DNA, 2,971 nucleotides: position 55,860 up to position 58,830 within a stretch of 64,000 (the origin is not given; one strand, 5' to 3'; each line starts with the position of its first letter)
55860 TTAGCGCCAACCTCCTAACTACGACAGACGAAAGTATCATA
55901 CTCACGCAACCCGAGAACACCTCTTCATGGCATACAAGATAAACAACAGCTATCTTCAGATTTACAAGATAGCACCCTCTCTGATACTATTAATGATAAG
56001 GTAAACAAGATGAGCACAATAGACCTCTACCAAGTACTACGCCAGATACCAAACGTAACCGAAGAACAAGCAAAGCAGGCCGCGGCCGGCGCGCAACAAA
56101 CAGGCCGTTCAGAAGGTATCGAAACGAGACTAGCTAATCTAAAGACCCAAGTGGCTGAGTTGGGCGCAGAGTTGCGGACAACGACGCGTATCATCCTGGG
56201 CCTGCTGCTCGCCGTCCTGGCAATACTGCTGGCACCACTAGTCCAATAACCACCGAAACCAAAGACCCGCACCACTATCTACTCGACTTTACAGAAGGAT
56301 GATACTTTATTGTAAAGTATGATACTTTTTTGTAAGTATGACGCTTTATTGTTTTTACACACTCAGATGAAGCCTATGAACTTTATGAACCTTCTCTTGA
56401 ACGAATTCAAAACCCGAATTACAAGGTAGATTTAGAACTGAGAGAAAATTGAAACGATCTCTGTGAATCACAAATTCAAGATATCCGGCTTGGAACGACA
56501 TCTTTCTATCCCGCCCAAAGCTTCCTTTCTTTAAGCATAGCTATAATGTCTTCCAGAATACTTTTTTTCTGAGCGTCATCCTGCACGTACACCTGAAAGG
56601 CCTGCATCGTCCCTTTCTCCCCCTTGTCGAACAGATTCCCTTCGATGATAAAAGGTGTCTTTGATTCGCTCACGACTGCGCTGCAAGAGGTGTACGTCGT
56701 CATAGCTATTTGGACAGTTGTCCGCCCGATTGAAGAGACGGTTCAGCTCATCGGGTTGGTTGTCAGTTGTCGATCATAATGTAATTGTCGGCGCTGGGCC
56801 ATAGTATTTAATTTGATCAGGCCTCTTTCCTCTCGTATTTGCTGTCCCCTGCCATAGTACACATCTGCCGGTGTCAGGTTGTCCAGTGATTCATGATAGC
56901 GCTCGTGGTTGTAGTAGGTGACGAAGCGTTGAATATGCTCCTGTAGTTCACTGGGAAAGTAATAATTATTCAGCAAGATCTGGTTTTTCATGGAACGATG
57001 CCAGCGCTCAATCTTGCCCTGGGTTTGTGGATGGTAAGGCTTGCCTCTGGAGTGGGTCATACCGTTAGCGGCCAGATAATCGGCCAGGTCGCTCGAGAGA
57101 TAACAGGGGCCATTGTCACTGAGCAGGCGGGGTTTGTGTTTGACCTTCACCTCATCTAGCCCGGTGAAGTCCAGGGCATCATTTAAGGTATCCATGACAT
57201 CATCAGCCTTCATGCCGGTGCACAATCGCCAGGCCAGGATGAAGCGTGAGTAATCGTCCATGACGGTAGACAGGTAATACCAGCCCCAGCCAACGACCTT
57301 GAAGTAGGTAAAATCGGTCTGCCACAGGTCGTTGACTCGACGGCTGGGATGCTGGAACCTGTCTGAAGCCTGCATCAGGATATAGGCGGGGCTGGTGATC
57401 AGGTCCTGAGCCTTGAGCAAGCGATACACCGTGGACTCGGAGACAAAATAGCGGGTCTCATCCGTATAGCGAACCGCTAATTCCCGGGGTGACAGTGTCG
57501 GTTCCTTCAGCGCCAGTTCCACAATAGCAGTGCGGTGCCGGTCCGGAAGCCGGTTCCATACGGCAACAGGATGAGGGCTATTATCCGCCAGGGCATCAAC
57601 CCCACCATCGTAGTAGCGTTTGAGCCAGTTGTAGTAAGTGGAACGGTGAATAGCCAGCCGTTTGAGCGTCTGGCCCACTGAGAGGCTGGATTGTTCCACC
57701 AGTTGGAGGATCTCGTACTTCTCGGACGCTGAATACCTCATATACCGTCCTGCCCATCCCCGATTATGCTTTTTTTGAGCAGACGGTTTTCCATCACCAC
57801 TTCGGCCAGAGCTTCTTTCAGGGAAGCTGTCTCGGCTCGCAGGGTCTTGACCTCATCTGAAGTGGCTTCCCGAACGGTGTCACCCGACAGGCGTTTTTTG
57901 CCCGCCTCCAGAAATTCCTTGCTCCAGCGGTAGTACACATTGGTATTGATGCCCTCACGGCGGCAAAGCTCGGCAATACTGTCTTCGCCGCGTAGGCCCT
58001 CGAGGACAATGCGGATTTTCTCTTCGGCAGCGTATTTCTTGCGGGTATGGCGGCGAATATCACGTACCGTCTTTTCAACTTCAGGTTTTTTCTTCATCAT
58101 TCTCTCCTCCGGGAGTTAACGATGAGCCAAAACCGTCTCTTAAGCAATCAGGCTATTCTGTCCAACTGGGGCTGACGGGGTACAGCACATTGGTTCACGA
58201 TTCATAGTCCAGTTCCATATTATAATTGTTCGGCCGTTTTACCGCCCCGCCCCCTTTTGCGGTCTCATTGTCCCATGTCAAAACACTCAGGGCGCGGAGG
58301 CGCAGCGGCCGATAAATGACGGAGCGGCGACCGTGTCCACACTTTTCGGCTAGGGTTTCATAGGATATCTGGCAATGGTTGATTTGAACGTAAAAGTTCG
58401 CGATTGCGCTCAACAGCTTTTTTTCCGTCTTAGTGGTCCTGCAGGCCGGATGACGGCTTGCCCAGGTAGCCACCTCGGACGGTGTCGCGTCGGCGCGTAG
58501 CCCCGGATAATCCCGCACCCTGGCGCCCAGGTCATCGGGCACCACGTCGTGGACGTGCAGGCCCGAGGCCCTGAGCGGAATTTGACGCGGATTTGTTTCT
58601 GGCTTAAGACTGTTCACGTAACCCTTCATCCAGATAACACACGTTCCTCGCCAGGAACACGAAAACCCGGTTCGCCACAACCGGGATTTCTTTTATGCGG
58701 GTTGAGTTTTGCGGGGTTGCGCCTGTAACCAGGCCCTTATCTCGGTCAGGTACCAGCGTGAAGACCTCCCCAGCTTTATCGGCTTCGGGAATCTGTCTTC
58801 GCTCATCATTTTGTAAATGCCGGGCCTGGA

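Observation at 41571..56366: Two diverged 0.6-kb Tn7-like mini-elements in inverted orientation bracket system B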

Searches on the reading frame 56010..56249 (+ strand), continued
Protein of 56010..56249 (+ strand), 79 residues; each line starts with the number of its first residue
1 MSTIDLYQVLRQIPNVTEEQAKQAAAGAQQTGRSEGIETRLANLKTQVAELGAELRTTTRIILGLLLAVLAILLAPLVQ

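Call 77: search_protein_families(library=ncbifam, proteins=[P0001, P0040, P0024, P0049], max_evalue=0.1)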
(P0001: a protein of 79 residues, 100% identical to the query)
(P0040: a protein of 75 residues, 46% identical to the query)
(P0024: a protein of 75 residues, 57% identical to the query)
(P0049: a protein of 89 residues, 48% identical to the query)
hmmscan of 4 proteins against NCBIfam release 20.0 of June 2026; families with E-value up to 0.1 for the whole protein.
P0001 (79 aa): 1 family
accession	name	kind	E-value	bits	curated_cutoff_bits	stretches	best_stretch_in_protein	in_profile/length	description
NF040697.1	VPA1267_fam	equivalog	0.067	13.3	90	1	18-56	90-128/143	VPA1267 family protein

P0040 (75 aa): 0 families

P0024 (75 aa): 2 families
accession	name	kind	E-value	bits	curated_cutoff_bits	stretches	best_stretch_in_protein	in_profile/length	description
NF033930.1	pneumo_PspA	exception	0.072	11.8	850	1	11-55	274-317/659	pneumococcal surface protein A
NF050019.1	HpsJ_like_C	equivalog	0.075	12.8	140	1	13-62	124-173/183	HpsJ-like protein, cyanoexosortase C-associated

P0049 (89 aa): 21 families
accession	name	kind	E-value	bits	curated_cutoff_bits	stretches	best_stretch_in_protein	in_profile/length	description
NF004428.0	PRK05771.2-1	equivalog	0.0041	15.3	766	1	19-71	95-147/680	V-type ATP synthase subunit I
TIGR04523.1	Mplasa_alph_rch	subfamily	0.0088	14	270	1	32-72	33-73/745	helix-rich protein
NF003034.1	PRK03918.1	equivalog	0.0092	14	700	1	24-67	229-273/878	DNA double-strand break repair ATPase Rad50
NF052682.1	morpho_FcmC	equivalog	0.0093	16.3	90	1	22-67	58-96/159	filament morphology membrane protein FcmC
NF045487.1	ASRP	equivalog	0.01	14.5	300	1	29-64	373-447/593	archaea-specific SMC-related protein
TIGR02169.1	SMC_prok_A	equivalog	0.02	12.5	729.4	1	11-69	238-297/1165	chromosome segregation protein SMC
NF033885.1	conj_TraP_IncI1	equivalog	0.024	14.3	135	1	18-67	95-142/217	conjugal transfer protein TraP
TIGR03545.1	TIGR03545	subfamily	0.025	13.2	173.35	1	16-60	175-220/556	TIGR03545 family protein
TIGR03185.1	DNA_S_dndD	equivalog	0.028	12.9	245.85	1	5-70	182-247/650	DNA sulfur modification protein DndD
NF038350.1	taxis_HmpF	equivalog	0.03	12.7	200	1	3-70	447-511/553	pilus motility taxis protein HmpF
NF047363.1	Zn_ribbon_CdsZ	equivalog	0.034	13.6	275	1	22-68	36-80/251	zinc ribbon domain regulatory protein CdsZ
TIGR02978.1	phageshock_pspC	equivalog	0.035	14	104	1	23-61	74-113/121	envelope stress response membrane protein PspC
TIGR01484.1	HAD-SF-IIB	subfamily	0.044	13.8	41.8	1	13-72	68-126/221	HAD-IIB family hydrolase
NF050013.1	HpsJ_like_A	equivalog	0.044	13.4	140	1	12-81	135-207/217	HpsJ-like protein, cyanoexosortase A-associated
NF047368.1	collar_FlbB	equivalog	0.047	13.5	110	1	31-68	91-128/193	periplasmic-type flagellar collar protein FlbB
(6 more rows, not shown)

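Call 78: search_protein_families(library=phrogs, proteins=[P0001, P0040, P0024, P0049], max_evalue=0.1)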
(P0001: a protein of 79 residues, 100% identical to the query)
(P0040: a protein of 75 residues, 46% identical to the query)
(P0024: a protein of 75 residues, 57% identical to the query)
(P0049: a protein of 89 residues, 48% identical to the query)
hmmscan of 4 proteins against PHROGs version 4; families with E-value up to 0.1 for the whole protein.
P0001 (79 aa): 2 families
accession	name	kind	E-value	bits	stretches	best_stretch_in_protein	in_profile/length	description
phrog_2658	-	other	0.0089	17.3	1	15-58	77-120/126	hol-like chemotaxis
phrog_38557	-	DNA, RNA and nucleotide metabolism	0.023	15.9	1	6-76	14-78/85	DNA binding protein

P0040 (75 aa): 5 families
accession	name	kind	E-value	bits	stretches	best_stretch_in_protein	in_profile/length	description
phrog_35984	-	unknown function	0.022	16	1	29-65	25-61/90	-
phrog_30549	-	unknown function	0.057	14.8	1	7-48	27-68/118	-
phrog_1774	-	unknown function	0.059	15.3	1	6-52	16-63/97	-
phrog_1009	-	unknown function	0.08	14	0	20-56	56-93/103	-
phrog_5763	-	unknown function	0.081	13.2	1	20-68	116-172/283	-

P0024 (75 aa): 4 families
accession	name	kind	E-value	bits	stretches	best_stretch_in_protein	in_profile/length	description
phrog_1193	-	other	0.0018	19.2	1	11-62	6-58/76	hemolysin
phrog_38557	-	DNA, RNA and nucleotide metabolism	0.017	16.3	1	6-70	14-76/85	DNA binding protein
phrog_233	-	head and packaging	0.018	16.7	1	18-75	44-106/161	head scaffolding protein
phrog_26779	-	unknown function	0.02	15.9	1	5-52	71-118/178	-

P0049 (89 aa): 35 families (the best 25 are shown)
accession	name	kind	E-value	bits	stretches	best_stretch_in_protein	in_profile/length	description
phrog_2990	-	unknown function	0.00016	22.9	1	26-87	54-127/133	-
phrog_1193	-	other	0.00033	21.6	1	32-81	13-59/76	hemolysin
phrog_11953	-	DNA, RNA and nucleotide metabolism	0.00042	21.1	1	32-70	7-45/154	exonuclease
phrog_5553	-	unknown function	0.00097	20.4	1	16-68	28-81/114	-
phrog_12015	-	unknown function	0.0014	19.3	1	32-70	112-150/165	-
phrog_13142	-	unknown function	0.0019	19.1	1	8-75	61-129/168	-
phrog_6324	-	unknown function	0.002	19.5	1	32-77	33-79/94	-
phrog_25947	-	other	0.0022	19.3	1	37-64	7-34/79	hol-like chemotaxis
phrog_35984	-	unknown function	0.0029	18.8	0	45-79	27-61/90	-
phrog_5211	-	unknown function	0.0038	18.5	1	22-70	18-67/112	-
phrog_3999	-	unknown function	0.0041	18.3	1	23-68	30-74/107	-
phrog_2378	-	unknown function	0.01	16.6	1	20-66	14-60/189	-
phrog_1009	-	unknown function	0.016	16.3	1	32-61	69-98/103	-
phrog_5763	-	unknown function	0.018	15.3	1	19-81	115-171/283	-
phrog_5442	-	unknown function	0.019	16.5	1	17-70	10-61/103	-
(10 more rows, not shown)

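Call 79: search_solved_structures(query=A1, max_evalue=1)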
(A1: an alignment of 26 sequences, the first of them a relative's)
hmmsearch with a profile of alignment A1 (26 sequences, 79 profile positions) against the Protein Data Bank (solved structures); distinct sequences matched with E-value up to 1: 15.
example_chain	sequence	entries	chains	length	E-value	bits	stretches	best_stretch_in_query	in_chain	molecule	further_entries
3pqa_A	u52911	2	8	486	0.035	17.4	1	8-51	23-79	Lactaldehyde dehydrogenase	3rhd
3jqh_A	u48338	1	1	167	0.037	17.4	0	21-54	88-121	C-type lectin domain family 4 member M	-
3ni0_A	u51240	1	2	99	0.094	16.1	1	21-63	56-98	Bone marrow stromal antigen 2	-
9rsv_A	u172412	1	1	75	0.15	15.4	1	9-49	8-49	Os03g0111400 protein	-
1zxa_A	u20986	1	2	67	0.27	14.6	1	28-56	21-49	cGMP-dependent protein kinase 1, alpha isozyme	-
6gaj_A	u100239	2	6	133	0.28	14.6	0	29-59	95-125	Outer capsid protein sigma-1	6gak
1qvr_A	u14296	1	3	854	0.35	14.3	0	27-57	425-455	ClpB protein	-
1czq_A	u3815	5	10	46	0.39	14.1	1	33-72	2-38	FUSION PROTEIN BETWEEN THE HYDROPHOBIC POCKET OF HIV GP41 AND GCN4-PIQI | FUSION PROTEIN BETWEEN THE HYDROPHOBIC POCKET OF HIV GP41 AND GENERAL CONTROL PROTEIN 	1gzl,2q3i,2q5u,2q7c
2r3c_A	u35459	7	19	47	0.4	14.1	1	33-72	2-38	gp41 N-peptide | IQN17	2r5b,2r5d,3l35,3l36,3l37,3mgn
4r4l_A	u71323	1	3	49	0.4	14.1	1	30-56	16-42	cGMP-dependent protein kinase 1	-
6psa_A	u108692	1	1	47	0.43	14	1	33-72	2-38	IQN17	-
4r4m_A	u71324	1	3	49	0.46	13.9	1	30-56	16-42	cGMP-dependent protein kinase 1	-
8f3b_A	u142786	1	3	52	0.51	13.7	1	33-72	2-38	IQN22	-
8vwe_C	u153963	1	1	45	0.61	13.5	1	33-72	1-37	Transmembrane protein gp41 IQN17 peptide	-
4hse_A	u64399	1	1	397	0.78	13.1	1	27-57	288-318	Chaperone protein ClpB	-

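Call 81: find_encoding_contigs(protein=P0037, flank=6000, max_places=4)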
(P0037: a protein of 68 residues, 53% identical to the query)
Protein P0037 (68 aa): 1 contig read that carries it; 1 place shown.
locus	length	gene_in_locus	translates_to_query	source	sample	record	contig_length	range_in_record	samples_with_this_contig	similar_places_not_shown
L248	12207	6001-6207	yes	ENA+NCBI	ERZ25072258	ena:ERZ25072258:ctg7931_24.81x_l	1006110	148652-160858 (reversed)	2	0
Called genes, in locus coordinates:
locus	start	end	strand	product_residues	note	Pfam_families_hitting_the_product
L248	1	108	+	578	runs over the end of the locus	PF00664:ABC_membrane, PF00005:ABC_tran, PF02463:SMC_N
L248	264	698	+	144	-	-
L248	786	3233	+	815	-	PF07715:Plug, PF00593:TonB_dep_Rec_b-barrel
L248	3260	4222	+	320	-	-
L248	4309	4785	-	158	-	PF20349:DUF6644 (weak)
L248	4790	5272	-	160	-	PF20349:DUF6644 (weak)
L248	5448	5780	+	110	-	-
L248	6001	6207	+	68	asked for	-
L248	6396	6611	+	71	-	PF13560:HTH_31 (weak), PF12844:HTH_19 (weak), PF13413:HTH_25 (weak), PF01381:HTH_3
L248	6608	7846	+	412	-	PF13657:Couple_hipA, PF07804:HipA_C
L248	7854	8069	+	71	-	-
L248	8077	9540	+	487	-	PF02696:SelO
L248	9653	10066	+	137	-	-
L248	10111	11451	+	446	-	PF00202:Aminotran_3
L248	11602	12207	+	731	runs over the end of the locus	PF00141:peroxidase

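Call 82: find_encoding_contigs(protein=P0031, flank=6000, max_places=4)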
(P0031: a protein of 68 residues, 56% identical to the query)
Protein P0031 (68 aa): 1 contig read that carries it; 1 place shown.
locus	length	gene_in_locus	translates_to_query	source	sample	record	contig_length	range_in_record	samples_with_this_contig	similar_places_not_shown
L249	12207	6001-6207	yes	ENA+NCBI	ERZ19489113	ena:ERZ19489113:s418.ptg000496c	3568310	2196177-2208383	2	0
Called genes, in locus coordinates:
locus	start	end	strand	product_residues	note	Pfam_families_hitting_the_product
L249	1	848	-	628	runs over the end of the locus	PF02518:HATPase_c, PF00204:DNA_gyraseB, PF01751:Toprim, PF00986:DNA_gyraseB_C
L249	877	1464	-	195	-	PF12007:DUF3501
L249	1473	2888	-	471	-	PF02754:CCG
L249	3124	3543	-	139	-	PF00210:Ferritin (faint), PF02915:Rubrerythrin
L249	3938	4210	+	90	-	PF02609:Exonuc_VII_S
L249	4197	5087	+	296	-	PF00348:polyprenyl_synt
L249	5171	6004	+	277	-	PF02649:GCHY-1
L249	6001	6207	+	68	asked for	-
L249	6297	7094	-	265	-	PF01503:PRA-PH (faint), PF03819:MazG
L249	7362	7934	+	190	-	PF01844:HNH, PF13395:HNH_4 (weak), PF14279:HNH_5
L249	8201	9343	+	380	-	PF00155:Aminotran_1_2, PF04864:Alliinase_C (weak), PF01041:DegT_DnrJ_EryC1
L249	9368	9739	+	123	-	-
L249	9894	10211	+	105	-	PF11839:Alanine_zipper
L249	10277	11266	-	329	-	PF03734:YkuD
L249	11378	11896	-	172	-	PF00994:MoCF_biosynth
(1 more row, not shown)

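Call 94: predict_structure(alignment_id=A1)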
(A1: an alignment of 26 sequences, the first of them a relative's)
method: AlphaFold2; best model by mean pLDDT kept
length: 79 residues; sequences in the alignment: 26
mean_pLDDT: 80.4   pTM: 0.43
mean pLDDT of the five models: 80.4, 78.4, 78.2, 75.3, 73.6
residues with pLDDT >= 90: 25; 70-90: 40; 50-70: 12; < 50: 2
segments of 3 or more residues with pLDDT < 50: none
pLDDT, mean of each block of 10 residues (from residue 1): 62 76 71 75 89 91 95 86
secondary structure, 60 per line:
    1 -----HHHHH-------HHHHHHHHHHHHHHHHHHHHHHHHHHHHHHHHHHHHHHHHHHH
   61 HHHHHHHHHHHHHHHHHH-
elements in order: H6-10 H18-78

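Call 96: find_related_loci(query=A1, collection=metagenome_contigs, flank=4000)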
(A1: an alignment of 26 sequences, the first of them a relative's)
Query A1 (79 aa) in metagenome_contigs; peptide patterns used: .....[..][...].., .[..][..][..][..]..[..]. (x = any residue, [..] = any of these).
353 stretches matched a pattern, but none encodes a relative of the query by tblastn (E <= 1e-3).

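Call 97: find_related_loci(query=A1, collection=viral_contigs, flank=4000)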
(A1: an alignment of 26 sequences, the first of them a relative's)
Query A1 (79 aa) in viral_contigs; peptide patterns used: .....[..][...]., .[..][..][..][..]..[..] (x = any residue, [..] = any of these).
397 stretches matched a pattern, but none encodes a relative of the query by tblastn (E <= 1e-3).

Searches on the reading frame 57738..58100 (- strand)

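Call 16: search_protein_families(library=pfam, proteins=[window:57738-58100:-], max_evalue=0.1)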
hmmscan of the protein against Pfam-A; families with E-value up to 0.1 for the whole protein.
window:57738-58100:- (120 aa): 8 families
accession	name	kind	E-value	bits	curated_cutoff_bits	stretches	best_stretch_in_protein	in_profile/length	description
PF01527.26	HTH_Tnp_1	-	1.4e-12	48.1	24.1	1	19-92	3-75/75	Transposase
PF01166.23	TSC22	-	0.0028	18.2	30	1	79-112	11-44/57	TSC-22/dip/bun family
PF13384.12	HTH_23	-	0.0032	17.7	24.6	1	26-67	5-45/50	Homeodomain-like domain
PF13518.12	HTH_28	-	0.018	15.6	25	1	27-69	1-42/52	Helix-turn-helix domain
PF05065.19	Phage_capsid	-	0.036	13.9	24.2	1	32-112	13-91/280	Phage capsid family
PF00884.28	Sulfatase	-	0.044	13.5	25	1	37-70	78-113/301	Sulfatase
PF13022.12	HTH_Tnp_1_2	-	0.045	14.3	27.9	1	39-65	26-54/122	Helix-turn-helix of insertion element transposase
PF15619.11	Lebercilin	-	0.086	12.8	34.3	1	79-110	8-39/193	Ciliary protein causing Leber congenital amaurosis disease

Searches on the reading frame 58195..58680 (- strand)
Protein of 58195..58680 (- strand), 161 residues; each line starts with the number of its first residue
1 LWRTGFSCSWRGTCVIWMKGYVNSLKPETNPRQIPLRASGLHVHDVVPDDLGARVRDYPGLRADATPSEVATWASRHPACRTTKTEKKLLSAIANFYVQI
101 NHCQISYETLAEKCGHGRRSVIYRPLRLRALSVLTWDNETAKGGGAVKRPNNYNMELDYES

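Call 16: search_protein_families(library=pfam, proteins=[window:58195-58680:-], max_evalue=0.1)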
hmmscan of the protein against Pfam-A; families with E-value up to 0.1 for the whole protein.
window:58195-58680:- (161 aa): 1 family
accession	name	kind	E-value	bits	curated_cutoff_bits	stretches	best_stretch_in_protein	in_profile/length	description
PF13730.12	HTH_36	-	3.7e-05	23.9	25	1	83-122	4-43/55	Helix-turn-helix domain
